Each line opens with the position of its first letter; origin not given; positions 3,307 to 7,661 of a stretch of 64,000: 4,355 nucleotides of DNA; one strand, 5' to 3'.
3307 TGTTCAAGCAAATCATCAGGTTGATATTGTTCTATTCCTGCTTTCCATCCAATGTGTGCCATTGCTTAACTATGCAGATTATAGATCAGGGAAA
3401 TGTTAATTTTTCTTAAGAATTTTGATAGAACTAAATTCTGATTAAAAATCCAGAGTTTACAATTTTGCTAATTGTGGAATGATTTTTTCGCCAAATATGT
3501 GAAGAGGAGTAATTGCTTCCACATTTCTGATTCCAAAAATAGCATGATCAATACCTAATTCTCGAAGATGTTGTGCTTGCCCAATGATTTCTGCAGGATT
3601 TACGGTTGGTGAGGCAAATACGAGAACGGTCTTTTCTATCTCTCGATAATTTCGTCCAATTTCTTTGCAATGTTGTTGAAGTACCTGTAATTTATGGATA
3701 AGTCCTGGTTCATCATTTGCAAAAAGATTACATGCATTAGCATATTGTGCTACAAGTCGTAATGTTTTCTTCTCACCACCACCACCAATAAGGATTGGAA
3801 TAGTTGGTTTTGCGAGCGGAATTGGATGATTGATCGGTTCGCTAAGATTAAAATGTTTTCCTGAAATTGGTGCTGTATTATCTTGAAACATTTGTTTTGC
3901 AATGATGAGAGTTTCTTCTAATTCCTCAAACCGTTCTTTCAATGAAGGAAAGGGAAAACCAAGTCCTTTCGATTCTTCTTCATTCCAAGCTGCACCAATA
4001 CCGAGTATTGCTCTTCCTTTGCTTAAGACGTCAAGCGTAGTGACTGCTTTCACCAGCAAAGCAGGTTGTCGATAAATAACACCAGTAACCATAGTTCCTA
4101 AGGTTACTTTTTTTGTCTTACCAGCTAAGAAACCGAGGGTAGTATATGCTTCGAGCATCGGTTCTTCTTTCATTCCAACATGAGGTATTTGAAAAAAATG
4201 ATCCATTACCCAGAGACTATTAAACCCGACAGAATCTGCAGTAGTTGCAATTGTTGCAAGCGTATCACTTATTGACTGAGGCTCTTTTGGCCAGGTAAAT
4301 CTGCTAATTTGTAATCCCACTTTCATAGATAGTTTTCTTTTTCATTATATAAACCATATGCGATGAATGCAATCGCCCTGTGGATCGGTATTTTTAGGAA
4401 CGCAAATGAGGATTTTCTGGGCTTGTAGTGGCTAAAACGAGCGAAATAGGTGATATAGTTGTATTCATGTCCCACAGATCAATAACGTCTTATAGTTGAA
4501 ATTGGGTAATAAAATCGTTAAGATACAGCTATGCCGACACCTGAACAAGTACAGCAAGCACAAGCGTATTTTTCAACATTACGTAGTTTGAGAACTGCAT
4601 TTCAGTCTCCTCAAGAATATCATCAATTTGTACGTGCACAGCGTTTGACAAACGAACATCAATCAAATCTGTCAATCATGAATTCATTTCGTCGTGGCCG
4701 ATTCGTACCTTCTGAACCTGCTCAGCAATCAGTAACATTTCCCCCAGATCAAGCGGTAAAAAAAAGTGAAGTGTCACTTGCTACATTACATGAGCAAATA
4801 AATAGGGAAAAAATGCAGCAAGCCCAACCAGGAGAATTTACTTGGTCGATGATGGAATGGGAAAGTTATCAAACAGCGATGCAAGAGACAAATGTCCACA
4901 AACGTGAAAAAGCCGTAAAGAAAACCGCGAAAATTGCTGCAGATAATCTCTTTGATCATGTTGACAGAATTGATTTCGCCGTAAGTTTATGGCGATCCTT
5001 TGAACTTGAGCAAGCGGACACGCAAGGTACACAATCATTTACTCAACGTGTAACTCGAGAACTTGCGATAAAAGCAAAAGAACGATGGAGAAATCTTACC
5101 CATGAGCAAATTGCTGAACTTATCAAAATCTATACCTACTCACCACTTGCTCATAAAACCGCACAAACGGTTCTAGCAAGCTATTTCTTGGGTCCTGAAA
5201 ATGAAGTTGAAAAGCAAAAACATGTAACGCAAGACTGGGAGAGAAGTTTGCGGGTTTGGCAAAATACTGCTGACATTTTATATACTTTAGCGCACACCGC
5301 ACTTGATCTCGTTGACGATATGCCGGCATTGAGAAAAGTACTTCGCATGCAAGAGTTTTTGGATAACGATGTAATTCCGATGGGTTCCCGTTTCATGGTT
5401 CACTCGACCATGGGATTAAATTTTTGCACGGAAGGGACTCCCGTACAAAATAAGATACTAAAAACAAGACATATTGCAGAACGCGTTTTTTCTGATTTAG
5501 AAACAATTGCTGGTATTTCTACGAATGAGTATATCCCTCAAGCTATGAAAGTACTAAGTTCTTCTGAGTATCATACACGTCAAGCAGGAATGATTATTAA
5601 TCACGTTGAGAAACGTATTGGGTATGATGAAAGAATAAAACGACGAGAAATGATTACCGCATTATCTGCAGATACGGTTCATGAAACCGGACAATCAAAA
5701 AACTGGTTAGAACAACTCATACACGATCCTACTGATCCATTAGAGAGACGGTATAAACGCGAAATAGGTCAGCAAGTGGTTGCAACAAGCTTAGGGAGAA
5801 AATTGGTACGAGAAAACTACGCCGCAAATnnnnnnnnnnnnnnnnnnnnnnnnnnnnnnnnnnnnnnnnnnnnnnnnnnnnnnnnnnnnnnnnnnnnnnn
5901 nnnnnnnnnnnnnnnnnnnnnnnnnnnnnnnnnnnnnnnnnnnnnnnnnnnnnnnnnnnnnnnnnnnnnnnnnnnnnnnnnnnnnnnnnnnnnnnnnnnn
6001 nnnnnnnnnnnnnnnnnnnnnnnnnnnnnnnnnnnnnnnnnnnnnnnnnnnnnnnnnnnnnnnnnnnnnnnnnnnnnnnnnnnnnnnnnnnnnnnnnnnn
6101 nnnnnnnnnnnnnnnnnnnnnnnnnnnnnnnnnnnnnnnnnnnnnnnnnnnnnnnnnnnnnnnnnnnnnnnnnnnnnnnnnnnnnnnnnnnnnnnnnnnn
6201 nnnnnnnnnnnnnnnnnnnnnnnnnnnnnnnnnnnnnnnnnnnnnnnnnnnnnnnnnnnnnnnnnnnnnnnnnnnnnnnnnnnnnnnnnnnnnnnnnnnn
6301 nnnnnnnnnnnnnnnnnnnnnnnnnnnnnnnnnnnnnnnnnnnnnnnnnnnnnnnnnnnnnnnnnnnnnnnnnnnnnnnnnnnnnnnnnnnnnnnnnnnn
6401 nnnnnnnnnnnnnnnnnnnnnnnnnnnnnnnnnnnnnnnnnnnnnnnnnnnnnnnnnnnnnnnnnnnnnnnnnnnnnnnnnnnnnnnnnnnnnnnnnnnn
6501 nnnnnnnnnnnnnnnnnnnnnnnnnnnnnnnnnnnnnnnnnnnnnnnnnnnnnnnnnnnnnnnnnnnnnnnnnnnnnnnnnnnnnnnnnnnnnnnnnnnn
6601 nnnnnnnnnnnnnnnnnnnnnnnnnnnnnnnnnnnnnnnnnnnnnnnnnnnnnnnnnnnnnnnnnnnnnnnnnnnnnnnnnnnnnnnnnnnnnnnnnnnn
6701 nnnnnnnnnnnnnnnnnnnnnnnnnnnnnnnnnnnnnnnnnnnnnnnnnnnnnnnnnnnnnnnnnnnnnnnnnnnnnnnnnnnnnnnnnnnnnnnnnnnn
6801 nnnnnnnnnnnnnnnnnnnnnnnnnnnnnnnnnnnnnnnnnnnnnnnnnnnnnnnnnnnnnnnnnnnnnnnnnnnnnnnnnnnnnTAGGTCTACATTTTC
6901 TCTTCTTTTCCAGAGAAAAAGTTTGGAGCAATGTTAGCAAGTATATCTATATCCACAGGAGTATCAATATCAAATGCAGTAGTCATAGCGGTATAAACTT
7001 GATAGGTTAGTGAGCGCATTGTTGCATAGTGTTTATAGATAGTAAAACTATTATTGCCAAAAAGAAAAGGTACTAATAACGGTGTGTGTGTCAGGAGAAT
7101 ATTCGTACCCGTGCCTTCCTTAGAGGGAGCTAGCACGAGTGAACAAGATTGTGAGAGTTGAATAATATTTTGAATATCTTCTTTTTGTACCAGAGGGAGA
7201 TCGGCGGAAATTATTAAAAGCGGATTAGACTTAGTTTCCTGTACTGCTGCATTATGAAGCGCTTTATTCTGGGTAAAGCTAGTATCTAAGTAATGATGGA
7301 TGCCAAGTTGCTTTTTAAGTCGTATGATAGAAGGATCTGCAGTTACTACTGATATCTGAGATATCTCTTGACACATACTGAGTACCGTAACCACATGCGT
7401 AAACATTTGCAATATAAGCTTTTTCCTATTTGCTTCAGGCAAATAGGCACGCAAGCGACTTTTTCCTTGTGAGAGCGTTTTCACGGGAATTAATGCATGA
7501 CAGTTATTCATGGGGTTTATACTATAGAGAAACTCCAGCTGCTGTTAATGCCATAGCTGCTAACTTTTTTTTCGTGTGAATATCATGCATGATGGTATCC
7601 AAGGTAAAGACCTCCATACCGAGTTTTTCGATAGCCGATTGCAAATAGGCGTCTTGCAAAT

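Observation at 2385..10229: Compact coenzyme F420 island (cofC-cofD-cofE plus three F420-dependent LLM oxidoreductases) with GC content distinct from its low-GC host context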

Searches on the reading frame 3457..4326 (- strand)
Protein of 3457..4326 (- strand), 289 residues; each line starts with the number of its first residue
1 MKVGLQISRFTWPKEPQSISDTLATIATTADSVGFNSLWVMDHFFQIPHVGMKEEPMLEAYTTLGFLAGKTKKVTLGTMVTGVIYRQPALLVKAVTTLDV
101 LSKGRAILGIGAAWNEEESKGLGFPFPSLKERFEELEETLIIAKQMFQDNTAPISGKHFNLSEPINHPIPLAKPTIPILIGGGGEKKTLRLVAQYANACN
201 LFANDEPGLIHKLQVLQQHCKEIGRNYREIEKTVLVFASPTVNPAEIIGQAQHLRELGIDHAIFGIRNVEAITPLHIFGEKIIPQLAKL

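Call 3: search_protein_families(library=pfam, proteins=[window:3457-4326:-], max_evalue=0.01)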
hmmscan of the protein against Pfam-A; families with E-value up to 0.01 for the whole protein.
window:3457-4326:- (289 aa): 1 family
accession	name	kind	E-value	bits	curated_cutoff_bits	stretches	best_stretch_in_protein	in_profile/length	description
PF00296.26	Bac_luciferase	-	6.7e-35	121.4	27.9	1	20-254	22-244/314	Luciferase-like monooxygenase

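Call 4: search_protein_families(library=ncbifam, proteins=[window:3457-4326:-], max_evalue=0.01)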
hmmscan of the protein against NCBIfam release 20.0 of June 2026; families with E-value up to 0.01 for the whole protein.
window:3457-4326:- (289 aa): 32 families (the best 25 are shown)
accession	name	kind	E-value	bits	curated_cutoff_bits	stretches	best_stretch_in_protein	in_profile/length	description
TIGR03560.1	F420_Rv1855c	subfamily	9.5e-87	290.5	231.4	1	10-234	2-226/227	TIGR03560 family F420-dependent LLM class oxidoreductase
TIGR03856.1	F420_MSMEG_2906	subfamily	4.7e-43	147.5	243.7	1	21-267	16-232/249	LLM class F420-dependent oxidoreductase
TIGR03619.1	F420_Rv2161c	subfamily_domain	9.9e-42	143.2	166.9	1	25-264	2-245/247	TIGR03619 family F420-dependent LLM class oxidoreductase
TIGR03621.1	F420_MSMEG_2516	subfamily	6.3e-31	107.6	213.15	1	16-204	9-178/295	TIGR03621 family F420-dependent LLM class oxidoreductase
TIGR03571.1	lucif_BA3436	subfamily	3.9e-25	88.8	303.9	1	23-267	33-283/304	TIGR03571 family LLM class oxidoreductase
TIGR03557.1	F420_G6P_family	subfamily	2.4e-20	72.9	210.4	1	22-200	14-186/316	TIGR03557 family F420-dependent LLM class oxidoreductase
TIGR04021.1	LLM_DMSO2_sfnG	equivalog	3.1e-18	66.3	382.95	1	12-228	19-229/350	dimethylsulfone monooxygenase SfnG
NF002619.0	PRK02271.1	equivalog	3.3e-17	62.8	276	1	16-240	9-213/329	5,10-methylenetetrahydromethanopterin reductase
TIGR04465.1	ArgArg_F420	equivalog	1.1e-16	60.9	470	1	18-238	57-270/364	F420-dependent hydroxymycolic acid dehydrogenase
TIGR03555.1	F420_mer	equivalog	1.6e-15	57.3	348.7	1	20-235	11-209/325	5,10-methylenetetrahydromethanopterin reductase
TIGR03554.1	F420_G6P_DH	equivalog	1.1e-14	54.2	420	1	22-196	17-183/331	glucose-6-phosphate dehydrogenase (coenzyme-F420)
TIGR03559.1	F420_Rv3520c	subfamily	2.1e-14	53.3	335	1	57-178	37-166/325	LLM class F420-dependent oxidoreductase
TIGR03564.1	F420_MSMEG_4879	subfamily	3e-13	50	234.25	1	53-203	19-164/265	TIGR03564 family F420-dependent LLM class oxidoreductase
TIGR03612.1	RutA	equivalog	1.7e-11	44.2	498.3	1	57-227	64-235/355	pyrimidine utilization protein A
TIGR03565.1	alk_sulf_monoox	equivalog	1.8e-11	43.7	518.2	1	24-227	30-219/346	FMNH2-dependent alkanesulfonate monooxygenase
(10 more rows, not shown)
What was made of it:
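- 3457..4326 (-): LLM2: F420-dependent LLM oxidoreductase of the Rv1855c family. It is the last gene of the conserved five-gene module. Family score: TIGR03560 290.5 bits (cut-off 231.4) (call 4).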

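Call 56: search_solved_structures(query=window:3457-4326:-, max_evalue=1e-10, show_alignments=1)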
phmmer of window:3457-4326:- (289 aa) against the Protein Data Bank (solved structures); distinct sequences matched with E-value up to 1e-10: 8.
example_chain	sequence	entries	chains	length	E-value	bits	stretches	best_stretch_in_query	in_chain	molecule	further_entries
3rao_A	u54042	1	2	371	1.3e-15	60.9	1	27-204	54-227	Putative Luciferase-like Monooxygenase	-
9fp4_A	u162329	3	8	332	1.5e-13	54.2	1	19-197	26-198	F420-dependent hydroxymycolic acid dehydrogenase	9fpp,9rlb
8qpm_A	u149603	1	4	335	3.4e-13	53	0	28-234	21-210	5,10-methylenetetrahydromethanopterin reductase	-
8qq8_A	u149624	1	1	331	3.7e-13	52.9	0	28-234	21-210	5,10-methylenetetrahydromethanopterin reductase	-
8qpl_A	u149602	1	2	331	4e-13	52.8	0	28-234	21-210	5,10-methylenetetrahydromethanopterin reductase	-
1rhc_A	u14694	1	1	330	2.9e-12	49.9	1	27-239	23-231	F420-dependent alcohol dehydrogenase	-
5lxe_A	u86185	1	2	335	3.5e-12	49.7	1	23-196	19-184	F420-dependent glucose-6-phosphate dehydrogenase 1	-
3b4y_A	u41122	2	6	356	8e-12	48.5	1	22-185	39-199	PROBABLE F420-DEPENDENT GLUCOSE-6-PHOSPHATE DEHYDROGENASE FGD1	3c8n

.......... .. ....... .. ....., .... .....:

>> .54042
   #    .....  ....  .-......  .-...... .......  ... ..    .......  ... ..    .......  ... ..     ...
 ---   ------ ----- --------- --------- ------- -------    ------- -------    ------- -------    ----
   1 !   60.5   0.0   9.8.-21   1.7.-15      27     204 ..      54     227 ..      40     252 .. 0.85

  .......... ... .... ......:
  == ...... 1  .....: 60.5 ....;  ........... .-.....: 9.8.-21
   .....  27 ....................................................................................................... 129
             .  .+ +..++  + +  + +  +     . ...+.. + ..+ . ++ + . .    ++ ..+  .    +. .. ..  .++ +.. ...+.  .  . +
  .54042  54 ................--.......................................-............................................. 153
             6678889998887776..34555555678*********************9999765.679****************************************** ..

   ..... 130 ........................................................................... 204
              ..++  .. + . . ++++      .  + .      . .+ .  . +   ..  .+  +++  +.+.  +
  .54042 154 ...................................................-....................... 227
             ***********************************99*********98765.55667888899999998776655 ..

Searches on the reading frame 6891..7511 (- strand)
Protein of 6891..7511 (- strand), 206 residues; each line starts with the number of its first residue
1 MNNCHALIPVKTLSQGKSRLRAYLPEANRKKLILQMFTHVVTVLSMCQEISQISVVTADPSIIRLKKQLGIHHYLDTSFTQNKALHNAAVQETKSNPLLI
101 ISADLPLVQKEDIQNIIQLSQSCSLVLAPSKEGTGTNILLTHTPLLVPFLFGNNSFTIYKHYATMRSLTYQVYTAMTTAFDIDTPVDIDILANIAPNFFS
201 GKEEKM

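Call 3: search_protein_families(library=pfam, proteins=[window:6891-7511:-], max_evalue=0.01)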
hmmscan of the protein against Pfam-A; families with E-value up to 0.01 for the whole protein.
window:6891-7511:- (206 aa): 4 families
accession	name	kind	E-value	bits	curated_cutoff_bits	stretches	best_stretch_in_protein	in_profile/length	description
PF01983.22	CofC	-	8.5e-29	100.7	22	1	5-188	2-179/217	Guanylyl transferase CofC like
PF12804.13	NTP_transf_3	-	3.1e-07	31.1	27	1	36-145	26-137/160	MobA-like NTP transferase domain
PF02348.25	CTP_transf_3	-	0.0039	17.5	22.6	1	36-118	26-112/217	Cytidylyltransferase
PF09837.15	DUF2064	-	0.0092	16.2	25.8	0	90-133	53-98/120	Uncharacterized protein conserved in bacteria (DUF2064)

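Call 4: search_protein_families(library=ncbifam, proteins=[window:6891-7511:-], max_evalue=0.01)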
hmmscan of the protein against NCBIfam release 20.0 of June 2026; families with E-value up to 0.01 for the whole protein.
window:6891-7511:- (206 aa): 9 families
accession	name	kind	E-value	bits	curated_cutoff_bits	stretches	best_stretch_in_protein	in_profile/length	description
TIGR03552.1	F420_cofC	equivalog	4e-42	144.1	105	1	6-189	2-185/196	2-phospho-L-lactate guanylyltransferase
TIGR04282.1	glyco_like_cofC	hypoth_equivalog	1.1e-06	28.5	134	1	13-188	10-189/189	TIGR04282 family arsenosugar biosynthesis glycosyltransferase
TIGR03310.1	matur_MocA_YgfJ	equivalog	3.8e-05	23.8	186.45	1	38-187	29-184/188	molybdenum cofactor cytidylyltransferase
NF009905.0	PRK13368.1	subfamily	0.0001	21.8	255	1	35-124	28-119/243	3-deoxy-manno-octulosonate cytidylyltransferase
NF001457.0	PRK00317.1-3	equivalog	0.00026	20.5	164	1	36-132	29-126/200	molybdenum cofactor guanylyltransferase MobA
NF003952.0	PRK05450.1-5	subfamily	0.0011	18.1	193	1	35-122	28-118/250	3-deoxy-manno-octulosonate cytidylyltransferase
NF010936.0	PRK14356.1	equivalog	0.0012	17.9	666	1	39-126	50-129/456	bifunctional UDP-N-acetylglucosamine diphosphorylase/glucosamine-1-phosphate N-acetyltransferase GlmU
NF010939.0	PRK14359.1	equivalog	0.0046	15.6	592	1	84-129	85-127/430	bifunctional UDP-N-acetylglucosamine diphosphorylase/glucosamine-1-phosphate N-acetyltransferase GlmU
TIGR01173.1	glmU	equivalog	0.0073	15.2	366.85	1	35-126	29-125/452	bifunctional UDP-N-acetylglucosamine diphosphorylase/glucosamine-1-phosphate N-acetyltransferase GlmU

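Call 46: search_solved_structures(query=window:6891-7511:-, max_evalue=0.01, show_alignments=4)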
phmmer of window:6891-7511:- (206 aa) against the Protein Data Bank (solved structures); distinct sequences matched with E-value up to 0.01: 3.
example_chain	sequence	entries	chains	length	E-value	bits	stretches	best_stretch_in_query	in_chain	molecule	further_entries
7p97_AAA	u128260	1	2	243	5.9e-13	52.4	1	5-190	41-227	3-phospho-D-glycerate guanylyltransferase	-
2i5e_A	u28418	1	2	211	1.9e-12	50.7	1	2-189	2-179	Hypothetical protein MM_2497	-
6bwg_A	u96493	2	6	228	2.6e-06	30.7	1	6-189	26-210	2-phospho-L-lactate guanylyltransferase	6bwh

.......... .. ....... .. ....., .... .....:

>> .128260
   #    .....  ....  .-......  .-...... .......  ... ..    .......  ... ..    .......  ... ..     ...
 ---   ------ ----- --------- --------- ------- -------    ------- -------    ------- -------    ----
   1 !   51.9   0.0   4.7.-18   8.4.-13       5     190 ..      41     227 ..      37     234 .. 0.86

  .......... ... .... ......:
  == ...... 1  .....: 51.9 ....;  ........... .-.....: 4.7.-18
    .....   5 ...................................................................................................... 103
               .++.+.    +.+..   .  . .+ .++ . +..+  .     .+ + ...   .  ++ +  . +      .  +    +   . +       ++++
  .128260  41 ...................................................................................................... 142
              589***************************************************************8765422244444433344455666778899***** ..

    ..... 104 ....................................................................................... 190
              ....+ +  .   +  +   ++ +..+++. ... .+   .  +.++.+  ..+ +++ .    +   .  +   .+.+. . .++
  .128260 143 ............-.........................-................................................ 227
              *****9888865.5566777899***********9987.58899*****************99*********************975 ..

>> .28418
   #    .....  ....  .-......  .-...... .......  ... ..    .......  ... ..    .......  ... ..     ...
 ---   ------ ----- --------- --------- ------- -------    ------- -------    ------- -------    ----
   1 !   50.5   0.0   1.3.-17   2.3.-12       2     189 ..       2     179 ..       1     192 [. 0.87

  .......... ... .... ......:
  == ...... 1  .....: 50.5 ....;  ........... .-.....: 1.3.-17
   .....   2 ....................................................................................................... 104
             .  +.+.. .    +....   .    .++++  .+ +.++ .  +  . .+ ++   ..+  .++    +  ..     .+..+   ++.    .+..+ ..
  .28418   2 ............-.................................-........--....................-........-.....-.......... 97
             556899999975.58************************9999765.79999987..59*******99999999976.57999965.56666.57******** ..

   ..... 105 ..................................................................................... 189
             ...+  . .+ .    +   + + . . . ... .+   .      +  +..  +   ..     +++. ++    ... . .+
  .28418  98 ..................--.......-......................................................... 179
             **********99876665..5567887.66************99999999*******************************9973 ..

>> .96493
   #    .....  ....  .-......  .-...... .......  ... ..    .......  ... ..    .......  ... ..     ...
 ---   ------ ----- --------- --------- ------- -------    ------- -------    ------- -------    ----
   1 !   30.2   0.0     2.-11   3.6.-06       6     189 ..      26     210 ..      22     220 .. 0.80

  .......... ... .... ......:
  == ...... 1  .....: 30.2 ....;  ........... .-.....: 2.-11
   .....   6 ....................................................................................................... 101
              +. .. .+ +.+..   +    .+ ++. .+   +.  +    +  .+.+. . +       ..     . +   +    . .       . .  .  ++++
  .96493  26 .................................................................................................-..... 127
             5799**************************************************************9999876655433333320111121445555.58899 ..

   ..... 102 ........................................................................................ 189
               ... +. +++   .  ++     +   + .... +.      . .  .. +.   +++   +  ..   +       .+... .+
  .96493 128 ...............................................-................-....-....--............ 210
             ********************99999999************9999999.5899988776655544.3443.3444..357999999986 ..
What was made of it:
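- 6891..7511 (-): cofC: guanylyltransferase that activates 2-phospholactate or PEP. The diagnostic position is Gly152, in the motif FGNNS (call 46).
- On CofC/FbiD guanylyltransferase (TIGR03552, PF01983): Asp104, Asp181/Asp183 (FDIDTP), Lys11 (IPVK) and Ser155 align to these residues in 6BWG and 7P97 (call 46).
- Closest known: Archaeal CofC/CofD/CofE pathway. Same: CofC aligns to M. mazei CofC 2I5E about as well as to bacterial homologues (50.7 bits; call 46).
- Closest known: Mycetohabitans. Same: It gives the best PDB sequence hit for the window's CofC (7P97, 52.4 bits; call 46).
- Closest known: Actinobacterial FbiD/FbiA/FbiB/FbiC system. Different: Sequences are distant: CofC against Mtb FbiD scores only 30.7 bits (call 46).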
